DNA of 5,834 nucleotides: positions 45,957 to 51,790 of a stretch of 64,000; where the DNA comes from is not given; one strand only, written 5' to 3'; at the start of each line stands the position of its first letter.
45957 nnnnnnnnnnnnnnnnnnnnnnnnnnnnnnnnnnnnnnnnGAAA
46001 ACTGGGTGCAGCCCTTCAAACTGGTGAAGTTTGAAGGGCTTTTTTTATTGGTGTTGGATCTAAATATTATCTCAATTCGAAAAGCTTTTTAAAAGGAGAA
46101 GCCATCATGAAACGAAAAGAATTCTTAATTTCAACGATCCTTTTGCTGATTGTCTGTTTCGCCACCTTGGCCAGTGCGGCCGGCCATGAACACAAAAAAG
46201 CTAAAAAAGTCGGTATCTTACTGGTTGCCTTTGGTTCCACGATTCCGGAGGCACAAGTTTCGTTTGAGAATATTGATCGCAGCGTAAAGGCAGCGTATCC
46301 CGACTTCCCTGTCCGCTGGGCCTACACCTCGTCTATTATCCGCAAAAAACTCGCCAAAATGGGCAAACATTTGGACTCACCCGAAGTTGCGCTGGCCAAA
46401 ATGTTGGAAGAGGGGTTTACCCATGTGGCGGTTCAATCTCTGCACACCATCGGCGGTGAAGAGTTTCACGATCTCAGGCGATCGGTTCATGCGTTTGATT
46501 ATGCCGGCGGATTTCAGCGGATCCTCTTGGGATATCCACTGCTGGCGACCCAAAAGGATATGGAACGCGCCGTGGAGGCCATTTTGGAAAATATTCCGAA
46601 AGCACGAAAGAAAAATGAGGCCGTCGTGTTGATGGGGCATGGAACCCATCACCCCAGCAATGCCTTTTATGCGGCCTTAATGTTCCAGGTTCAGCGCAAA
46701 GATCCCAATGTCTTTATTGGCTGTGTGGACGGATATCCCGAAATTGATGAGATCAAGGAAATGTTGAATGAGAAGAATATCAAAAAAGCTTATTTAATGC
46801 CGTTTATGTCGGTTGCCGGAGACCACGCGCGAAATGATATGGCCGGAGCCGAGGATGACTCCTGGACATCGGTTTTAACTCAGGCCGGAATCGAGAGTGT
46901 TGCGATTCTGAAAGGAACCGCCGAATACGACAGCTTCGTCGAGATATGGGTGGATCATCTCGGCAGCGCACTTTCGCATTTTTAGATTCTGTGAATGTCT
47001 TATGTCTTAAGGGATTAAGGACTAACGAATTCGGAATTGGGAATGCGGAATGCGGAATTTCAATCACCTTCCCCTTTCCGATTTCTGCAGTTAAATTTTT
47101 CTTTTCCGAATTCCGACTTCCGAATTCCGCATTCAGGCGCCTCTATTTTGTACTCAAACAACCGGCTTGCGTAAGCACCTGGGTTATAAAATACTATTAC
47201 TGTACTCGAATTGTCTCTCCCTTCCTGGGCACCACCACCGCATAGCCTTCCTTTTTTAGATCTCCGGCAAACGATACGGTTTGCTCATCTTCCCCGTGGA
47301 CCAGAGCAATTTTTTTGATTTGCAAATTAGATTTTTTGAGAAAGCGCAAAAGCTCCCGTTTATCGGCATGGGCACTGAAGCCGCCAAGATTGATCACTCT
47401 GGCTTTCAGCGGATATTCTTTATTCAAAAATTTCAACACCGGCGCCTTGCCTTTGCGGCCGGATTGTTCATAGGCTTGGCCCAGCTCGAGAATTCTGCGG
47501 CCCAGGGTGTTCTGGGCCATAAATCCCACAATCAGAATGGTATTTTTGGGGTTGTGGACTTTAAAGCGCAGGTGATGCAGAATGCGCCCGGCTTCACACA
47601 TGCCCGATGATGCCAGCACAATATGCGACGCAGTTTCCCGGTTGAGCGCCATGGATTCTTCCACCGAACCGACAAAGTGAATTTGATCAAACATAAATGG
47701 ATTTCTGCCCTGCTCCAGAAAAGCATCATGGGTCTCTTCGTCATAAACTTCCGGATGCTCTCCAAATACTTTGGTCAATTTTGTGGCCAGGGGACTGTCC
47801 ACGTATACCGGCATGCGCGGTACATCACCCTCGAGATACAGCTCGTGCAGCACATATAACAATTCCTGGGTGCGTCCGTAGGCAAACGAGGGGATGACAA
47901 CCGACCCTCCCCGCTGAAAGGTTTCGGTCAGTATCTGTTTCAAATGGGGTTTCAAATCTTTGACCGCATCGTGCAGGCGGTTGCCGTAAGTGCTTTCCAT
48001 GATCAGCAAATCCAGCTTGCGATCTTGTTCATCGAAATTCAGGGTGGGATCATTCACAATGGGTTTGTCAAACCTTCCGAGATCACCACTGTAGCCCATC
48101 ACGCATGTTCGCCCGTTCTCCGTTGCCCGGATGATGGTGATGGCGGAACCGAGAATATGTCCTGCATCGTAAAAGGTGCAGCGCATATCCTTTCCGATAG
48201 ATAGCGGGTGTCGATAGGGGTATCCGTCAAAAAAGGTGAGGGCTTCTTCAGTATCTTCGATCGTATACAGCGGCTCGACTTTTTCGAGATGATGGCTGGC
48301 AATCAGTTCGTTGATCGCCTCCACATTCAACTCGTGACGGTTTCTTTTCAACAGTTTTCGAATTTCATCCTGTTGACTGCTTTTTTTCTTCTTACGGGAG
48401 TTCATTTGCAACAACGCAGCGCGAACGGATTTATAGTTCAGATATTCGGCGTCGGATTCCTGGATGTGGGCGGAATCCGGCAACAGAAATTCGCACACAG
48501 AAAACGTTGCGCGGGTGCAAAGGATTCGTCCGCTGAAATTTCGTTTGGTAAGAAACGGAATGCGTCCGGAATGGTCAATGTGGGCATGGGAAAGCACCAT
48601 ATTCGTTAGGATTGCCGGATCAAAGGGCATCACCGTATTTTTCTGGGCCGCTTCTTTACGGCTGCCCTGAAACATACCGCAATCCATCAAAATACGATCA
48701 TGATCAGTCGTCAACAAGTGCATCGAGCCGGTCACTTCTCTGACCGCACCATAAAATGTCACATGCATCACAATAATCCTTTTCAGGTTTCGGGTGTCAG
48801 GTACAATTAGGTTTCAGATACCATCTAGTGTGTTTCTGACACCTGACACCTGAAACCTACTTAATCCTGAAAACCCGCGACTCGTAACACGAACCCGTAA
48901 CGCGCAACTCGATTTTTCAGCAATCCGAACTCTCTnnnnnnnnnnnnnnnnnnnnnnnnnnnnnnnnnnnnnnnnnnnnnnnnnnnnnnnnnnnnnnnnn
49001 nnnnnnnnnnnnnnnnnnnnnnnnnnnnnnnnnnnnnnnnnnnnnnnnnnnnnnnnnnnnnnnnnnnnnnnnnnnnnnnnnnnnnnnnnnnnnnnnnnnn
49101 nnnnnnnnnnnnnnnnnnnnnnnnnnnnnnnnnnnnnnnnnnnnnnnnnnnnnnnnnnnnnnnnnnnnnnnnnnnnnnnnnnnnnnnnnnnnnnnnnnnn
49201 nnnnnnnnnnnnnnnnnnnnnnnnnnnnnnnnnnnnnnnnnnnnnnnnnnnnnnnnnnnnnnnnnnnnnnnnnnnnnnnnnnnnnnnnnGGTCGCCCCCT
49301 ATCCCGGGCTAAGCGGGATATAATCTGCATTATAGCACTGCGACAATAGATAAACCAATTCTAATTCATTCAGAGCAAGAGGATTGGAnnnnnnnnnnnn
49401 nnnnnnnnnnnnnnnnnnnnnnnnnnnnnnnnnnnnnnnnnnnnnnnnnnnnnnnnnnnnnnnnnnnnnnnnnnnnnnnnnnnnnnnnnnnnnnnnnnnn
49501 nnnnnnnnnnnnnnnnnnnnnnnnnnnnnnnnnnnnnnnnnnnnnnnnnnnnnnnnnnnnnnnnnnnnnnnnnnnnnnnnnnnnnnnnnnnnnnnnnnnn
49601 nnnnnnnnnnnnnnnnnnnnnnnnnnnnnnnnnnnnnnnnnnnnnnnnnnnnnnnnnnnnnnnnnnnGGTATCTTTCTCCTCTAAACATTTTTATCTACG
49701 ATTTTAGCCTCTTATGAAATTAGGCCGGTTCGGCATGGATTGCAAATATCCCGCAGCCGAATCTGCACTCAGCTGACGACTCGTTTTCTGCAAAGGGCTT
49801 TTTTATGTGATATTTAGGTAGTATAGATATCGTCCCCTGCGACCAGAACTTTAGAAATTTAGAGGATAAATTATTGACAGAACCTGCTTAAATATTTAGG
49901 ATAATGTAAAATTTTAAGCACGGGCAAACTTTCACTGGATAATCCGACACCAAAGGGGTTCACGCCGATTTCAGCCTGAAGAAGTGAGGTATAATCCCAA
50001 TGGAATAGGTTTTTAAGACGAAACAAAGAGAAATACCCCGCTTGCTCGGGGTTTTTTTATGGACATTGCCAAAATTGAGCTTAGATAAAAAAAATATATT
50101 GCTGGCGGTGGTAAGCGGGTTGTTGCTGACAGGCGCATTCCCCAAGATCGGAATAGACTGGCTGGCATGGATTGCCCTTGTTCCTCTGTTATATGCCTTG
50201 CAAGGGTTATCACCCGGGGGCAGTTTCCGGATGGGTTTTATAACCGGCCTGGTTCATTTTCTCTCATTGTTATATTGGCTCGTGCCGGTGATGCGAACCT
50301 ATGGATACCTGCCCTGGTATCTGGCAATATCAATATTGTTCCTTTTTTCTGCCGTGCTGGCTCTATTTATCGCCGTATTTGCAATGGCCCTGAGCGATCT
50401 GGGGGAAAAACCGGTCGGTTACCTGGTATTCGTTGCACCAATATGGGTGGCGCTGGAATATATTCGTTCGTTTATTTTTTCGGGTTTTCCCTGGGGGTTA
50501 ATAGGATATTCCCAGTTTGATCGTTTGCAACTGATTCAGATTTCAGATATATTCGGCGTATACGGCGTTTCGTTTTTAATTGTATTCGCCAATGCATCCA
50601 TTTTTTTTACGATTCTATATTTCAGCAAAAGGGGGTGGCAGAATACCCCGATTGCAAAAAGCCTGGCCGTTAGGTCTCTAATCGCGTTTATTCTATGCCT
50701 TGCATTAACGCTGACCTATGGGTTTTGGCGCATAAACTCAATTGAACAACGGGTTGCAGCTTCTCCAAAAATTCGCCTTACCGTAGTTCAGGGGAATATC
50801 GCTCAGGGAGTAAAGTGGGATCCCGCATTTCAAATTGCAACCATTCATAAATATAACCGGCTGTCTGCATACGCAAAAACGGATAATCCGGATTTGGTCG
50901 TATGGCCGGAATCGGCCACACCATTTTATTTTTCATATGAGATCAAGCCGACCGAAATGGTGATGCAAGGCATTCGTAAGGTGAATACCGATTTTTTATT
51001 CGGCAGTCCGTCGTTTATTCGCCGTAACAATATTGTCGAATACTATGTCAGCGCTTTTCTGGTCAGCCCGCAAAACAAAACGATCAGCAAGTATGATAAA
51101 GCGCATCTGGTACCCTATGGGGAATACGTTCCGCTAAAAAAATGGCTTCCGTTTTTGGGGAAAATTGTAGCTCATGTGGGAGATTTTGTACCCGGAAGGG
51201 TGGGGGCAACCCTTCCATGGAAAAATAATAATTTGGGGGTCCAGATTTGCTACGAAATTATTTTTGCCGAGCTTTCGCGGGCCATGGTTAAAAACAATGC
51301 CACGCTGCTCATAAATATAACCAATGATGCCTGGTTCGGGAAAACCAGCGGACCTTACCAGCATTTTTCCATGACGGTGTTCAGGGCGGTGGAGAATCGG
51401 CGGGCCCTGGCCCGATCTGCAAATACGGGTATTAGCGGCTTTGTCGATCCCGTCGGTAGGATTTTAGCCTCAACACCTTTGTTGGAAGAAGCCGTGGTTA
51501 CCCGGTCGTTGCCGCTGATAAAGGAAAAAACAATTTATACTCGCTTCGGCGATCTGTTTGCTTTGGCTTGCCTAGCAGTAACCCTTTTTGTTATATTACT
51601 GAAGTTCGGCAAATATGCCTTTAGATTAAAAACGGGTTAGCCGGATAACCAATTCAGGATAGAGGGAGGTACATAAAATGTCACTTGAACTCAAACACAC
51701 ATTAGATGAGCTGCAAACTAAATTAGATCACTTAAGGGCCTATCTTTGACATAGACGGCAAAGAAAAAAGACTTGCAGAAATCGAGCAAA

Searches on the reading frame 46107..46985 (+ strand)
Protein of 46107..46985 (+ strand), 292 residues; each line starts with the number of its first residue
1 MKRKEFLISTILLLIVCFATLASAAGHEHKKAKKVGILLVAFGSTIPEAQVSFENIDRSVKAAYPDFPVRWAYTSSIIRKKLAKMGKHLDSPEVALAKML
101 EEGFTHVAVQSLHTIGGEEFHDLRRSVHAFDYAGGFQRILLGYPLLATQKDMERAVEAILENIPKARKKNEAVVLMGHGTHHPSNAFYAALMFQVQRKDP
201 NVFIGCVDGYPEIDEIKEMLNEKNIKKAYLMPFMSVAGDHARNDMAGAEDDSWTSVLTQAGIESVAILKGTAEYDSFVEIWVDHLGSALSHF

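Call 4: search_protein_families(library=pfam, proteins=[window:46107-46985:+])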
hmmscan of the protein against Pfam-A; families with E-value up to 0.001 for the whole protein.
window:46107-46985:+ (292 aa): 1 family
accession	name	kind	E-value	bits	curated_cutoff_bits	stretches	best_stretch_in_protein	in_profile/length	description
PF06180.16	CbiK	-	4.8e-73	246.2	26.2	1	36-288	2-260/262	Cobalt chelatase (CbiK)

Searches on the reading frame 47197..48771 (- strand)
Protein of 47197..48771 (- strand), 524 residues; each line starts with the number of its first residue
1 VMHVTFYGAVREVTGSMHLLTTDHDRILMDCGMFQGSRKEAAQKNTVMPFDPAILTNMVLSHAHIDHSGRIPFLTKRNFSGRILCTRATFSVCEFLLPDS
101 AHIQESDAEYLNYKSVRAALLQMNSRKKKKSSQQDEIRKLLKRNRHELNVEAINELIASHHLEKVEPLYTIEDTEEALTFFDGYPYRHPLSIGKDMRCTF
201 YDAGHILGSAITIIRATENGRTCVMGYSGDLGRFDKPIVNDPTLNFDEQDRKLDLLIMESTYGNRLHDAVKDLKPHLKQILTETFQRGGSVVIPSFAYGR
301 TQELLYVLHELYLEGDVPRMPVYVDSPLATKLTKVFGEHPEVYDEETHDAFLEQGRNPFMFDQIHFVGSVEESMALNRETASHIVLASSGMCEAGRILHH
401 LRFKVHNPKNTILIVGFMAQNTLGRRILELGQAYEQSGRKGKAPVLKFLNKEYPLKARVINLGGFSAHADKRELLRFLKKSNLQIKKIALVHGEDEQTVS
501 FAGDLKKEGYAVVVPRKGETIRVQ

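Call 4: search_protein_families(library=pfam, proteins=[window:47197-48771:-])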
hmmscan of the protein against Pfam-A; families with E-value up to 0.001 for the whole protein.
window:47197-48771:- (524 aa): 3 families
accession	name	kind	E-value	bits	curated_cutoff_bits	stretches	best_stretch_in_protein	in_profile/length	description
PF10996.14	Beta-Casp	-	9e-39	133.2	27.7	1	301-427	1-120/120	Beta-Casp domain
PF07521.17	RMMBL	-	1.7e-15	57.2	21.6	1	453-515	2-63/63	Zn-dependent metallo-hydrolase RNA specificity domain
PF00753.33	Lactamase_B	-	0.0002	21.8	22.7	1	14-78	5-67/196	Metallo-beta-lactamase superfamily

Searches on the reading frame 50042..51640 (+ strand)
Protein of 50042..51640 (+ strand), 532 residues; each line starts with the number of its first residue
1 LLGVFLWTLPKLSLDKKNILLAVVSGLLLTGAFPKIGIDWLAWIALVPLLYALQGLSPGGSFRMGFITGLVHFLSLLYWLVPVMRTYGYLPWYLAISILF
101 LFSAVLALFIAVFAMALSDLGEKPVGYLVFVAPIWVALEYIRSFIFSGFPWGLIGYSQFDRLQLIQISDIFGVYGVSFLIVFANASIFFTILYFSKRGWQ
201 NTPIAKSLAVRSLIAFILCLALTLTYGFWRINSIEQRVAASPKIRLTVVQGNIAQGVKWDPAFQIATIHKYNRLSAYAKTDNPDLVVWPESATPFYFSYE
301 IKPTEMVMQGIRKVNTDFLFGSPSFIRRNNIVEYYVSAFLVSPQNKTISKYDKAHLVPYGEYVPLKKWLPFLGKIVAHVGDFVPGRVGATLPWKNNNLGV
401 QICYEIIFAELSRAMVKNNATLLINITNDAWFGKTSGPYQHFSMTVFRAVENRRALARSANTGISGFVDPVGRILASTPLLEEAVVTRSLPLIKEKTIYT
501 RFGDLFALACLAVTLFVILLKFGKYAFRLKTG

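Call 13: search_protein_families(library=pfam, proteins=[window:50042-51640:+])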
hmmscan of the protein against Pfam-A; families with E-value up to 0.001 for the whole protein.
window:50042-51640:+ (532 aa): 2 families
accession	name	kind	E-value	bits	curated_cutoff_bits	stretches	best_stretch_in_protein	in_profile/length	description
PF20154.4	LNT_N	-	8.8e-41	140.2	27.1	1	25-185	1-158/159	Apolipoprotein N-acyltransferase N-terminal domain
PF00795.27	CN_hydrolase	-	8.8e-32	110.9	23.2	1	245-491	1-247/256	Carbon-nitrogen hydrolase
